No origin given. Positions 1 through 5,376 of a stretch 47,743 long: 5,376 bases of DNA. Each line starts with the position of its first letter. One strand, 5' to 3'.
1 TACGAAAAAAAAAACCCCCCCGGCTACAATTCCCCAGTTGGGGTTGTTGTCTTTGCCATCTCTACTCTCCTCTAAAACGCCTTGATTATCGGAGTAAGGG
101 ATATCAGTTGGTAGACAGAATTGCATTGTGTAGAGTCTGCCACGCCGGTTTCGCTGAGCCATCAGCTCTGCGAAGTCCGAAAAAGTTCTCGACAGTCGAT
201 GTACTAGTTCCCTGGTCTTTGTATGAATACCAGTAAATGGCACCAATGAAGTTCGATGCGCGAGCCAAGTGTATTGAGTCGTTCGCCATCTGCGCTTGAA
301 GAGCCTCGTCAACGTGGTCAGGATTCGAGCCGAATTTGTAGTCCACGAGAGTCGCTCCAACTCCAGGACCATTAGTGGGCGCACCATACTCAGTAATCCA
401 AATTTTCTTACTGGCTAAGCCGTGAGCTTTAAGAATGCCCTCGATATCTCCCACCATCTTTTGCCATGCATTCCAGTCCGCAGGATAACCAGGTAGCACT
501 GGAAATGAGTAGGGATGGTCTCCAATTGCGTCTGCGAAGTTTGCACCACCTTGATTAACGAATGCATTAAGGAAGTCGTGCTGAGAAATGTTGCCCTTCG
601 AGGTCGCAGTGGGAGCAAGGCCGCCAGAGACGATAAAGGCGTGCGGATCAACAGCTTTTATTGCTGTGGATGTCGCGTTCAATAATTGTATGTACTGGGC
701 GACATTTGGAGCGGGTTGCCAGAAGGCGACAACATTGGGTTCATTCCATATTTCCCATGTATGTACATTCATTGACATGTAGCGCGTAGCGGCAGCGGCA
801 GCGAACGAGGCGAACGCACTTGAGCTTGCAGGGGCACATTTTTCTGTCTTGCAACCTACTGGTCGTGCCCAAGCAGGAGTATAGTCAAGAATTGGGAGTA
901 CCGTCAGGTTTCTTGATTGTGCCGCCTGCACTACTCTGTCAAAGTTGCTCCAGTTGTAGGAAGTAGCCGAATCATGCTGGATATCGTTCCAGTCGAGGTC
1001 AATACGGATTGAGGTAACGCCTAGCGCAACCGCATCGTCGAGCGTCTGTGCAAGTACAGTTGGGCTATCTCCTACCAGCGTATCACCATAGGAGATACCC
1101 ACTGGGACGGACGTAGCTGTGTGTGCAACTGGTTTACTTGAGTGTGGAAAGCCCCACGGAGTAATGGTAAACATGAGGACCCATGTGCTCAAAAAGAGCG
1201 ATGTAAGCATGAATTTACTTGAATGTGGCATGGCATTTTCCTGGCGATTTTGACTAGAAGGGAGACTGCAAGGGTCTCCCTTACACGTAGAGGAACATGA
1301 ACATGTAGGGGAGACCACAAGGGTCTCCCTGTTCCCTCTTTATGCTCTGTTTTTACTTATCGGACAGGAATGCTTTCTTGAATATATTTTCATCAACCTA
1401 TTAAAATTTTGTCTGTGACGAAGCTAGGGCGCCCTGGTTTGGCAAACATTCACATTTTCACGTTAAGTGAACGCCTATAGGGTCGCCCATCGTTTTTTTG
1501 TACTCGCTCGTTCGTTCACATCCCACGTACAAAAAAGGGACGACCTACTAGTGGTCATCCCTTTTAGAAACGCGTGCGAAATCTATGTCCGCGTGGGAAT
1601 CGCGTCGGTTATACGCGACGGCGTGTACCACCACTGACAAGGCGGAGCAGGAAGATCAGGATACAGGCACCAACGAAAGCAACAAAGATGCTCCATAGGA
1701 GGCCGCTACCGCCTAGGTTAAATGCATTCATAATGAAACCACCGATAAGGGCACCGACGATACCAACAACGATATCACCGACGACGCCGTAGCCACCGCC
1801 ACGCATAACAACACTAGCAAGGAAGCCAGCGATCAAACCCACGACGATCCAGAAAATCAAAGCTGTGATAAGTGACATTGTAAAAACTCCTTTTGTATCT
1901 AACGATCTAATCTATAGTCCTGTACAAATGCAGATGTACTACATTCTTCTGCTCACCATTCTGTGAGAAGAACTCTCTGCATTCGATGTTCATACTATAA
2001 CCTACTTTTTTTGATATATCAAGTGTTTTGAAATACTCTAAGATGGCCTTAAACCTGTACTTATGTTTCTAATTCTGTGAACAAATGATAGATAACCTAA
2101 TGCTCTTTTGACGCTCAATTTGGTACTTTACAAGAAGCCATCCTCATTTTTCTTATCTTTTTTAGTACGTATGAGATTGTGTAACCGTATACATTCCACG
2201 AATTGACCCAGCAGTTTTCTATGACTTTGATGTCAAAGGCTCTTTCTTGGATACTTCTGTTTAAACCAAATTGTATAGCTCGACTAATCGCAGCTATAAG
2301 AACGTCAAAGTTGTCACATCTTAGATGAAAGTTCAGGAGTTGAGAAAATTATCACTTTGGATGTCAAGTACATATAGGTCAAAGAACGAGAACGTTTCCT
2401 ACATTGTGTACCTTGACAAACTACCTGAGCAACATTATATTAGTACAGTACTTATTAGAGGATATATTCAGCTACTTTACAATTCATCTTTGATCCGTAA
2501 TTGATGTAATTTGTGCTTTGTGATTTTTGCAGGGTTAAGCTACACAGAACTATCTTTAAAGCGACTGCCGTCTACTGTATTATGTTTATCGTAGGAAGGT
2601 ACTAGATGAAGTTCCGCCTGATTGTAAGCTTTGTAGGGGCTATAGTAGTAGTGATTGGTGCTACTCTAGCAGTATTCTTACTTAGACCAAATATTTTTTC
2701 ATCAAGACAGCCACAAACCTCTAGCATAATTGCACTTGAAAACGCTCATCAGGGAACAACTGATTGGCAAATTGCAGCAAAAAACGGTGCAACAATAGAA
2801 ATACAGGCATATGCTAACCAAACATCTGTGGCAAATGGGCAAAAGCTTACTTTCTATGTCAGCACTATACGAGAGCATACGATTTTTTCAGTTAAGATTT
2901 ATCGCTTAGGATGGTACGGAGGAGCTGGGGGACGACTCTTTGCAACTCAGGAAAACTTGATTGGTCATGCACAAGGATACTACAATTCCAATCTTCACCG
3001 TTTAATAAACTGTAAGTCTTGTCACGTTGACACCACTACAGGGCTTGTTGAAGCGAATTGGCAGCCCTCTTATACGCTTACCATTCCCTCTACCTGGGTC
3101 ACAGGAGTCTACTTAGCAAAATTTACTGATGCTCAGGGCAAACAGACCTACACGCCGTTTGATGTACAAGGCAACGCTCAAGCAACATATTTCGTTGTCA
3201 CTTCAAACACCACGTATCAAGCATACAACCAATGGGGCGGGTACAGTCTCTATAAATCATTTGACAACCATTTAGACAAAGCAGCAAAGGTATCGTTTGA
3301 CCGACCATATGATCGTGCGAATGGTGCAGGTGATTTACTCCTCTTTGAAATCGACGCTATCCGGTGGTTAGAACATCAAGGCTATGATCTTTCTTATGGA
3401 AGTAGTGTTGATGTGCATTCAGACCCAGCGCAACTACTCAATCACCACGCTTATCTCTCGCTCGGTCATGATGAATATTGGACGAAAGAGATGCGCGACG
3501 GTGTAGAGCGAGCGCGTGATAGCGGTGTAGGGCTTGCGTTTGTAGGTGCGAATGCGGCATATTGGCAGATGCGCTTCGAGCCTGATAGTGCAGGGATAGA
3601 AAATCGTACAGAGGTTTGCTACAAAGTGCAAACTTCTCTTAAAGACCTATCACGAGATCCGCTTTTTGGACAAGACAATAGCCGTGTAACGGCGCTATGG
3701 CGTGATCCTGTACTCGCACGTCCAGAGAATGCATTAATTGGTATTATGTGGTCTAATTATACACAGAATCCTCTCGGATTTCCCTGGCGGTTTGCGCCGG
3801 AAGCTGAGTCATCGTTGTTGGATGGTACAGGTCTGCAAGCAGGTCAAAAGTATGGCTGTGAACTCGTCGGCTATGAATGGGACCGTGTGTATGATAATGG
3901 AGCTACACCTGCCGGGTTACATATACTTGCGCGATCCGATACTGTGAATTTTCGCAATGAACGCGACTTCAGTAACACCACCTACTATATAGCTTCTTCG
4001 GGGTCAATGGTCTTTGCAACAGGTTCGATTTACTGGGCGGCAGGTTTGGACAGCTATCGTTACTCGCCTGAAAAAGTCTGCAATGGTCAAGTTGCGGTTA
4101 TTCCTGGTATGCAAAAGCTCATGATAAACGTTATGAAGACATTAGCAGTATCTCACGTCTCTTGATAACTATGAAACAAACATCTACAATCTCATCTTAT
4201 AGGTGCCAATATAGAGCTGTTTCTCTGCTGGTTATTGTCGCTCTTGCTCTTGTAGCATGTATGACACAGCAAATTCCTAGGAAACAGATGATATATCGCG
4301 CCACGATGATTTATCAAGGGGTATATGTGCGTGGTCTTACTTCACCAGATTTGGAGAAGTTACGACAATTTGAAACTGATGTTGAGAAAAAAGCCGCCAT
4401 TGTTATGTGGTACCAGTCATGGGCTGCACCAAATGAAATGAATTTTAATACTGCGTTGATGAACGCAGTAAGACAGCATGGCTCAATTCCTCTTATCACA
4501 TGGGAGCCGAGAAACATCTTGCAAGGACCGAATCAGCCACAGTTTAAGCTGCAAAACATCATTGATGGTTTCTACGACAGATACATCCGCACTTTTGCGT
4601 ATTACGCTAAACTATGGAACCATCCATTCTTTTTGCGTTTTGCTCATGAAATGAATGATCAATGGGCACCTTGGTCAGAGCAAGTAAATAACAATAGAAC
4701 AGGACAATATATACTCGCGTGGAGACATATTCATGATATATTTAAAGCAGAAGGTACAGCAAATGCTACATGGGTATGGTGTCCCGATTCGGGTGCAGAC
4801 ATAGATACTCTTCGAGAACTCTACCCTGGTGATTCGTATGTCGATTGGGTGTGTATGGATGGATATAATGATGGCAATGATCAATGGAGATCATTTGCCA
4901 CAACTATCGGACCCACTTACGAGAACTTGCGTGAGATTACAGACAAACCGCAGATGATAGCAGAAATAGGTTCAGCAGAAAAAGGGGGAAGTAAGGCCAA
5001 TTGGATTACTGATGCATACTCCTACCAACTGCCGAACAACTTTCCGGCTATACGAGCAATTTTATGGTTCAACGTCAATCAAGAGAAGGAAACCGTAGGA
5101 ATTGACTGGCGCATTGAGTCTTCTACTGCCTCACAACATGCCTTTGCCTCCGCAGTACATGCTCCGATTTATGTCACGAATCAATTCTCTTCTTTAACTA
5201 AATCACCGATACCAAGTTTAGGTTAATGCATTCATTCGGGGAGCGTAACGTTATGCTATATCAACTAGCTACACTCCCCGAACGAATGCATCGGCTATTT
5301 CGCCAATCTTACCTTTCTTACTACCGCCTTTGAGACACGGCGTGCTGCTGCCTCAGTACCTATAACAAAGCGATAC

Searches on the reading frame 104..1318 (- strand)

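Call 7: search_protein_families(library=pfam, proteins=[window:104-1318:-], max_evalue=0.001)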
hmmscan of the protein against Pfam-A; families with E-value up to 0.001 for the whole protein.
window:104-1318:- (404 aa): 3 families
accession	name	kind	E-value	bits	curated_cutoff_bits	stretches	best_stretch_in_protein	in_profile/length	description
PF00150.24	Cellulase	-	8e-12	45.7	23.5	1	88-233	22-167/272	Cellulase (glycosyl hydrolase family 5)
PF01229.23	Glyco_hydro_39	-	5.5e-06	25.9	26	1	177-227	139-191/472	Glycosyl hydrolases family 39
PF11790.14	Glyco_hydro_cc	-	0.00037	20.6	21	1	190-373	71-216/237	Glycosyl hydrolase catalytic core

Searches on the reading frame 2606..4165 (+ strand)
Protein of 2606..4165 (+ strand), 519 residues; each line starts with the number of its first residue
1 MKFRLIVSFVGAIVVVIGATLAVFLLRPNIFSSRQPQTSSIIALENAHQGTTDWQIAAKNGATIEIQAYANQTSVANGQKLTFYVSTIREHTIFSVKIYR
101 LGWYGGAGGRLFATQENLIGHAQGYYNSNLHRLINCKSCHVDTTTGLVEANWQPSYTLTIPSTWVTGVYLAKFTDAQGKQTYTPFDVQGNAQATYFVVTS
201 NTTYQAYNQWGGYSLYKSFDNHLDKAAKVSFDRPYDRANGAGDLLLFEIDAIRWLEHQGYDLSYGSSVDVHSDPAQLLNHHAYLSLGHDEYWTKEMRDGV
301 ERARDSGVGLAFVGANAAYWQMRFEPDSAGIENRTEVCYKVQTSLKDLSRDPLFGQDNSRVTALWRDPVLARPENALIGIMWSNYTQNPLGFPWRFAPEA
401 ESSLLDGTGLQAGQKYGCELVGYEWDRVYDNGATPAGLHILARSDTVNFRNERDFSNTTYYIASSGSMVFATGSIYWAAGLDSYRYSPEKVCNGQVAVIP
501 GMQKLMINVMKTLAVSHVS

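Call 7: search_protein_families(library=pfam, proteins=[window:2606-4165:+], max_evalue=0.001)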
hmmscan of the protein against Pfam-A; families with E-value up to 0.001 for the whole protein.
window:2606-4165:+ (519 aa): 1 family
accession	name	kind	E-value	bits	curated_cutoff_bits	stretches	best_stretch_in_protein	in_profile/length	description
PF20254.3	DMFA2_C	-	6.9e-107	358.5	27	1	96-482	2-369/374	N,N-dimethylformamidase beta subunit-like, C-terminal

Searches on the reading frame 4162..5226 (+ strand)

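Call 7: search_protein_families(library=pfam, proteins=[window:4162-5226:+], max_evalue=0.001)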
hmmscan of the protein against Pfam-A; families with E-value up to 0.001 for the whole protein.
window:4162-5226:+ (354 aa): 1 family
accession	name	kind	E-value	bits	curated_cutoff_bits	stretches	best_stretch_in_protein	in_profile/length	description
PF02156.21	Glyco_hydro_26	-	1.6e-10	41.3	20.2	1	155-271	152-258/311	Glycosyl hydrolase family 26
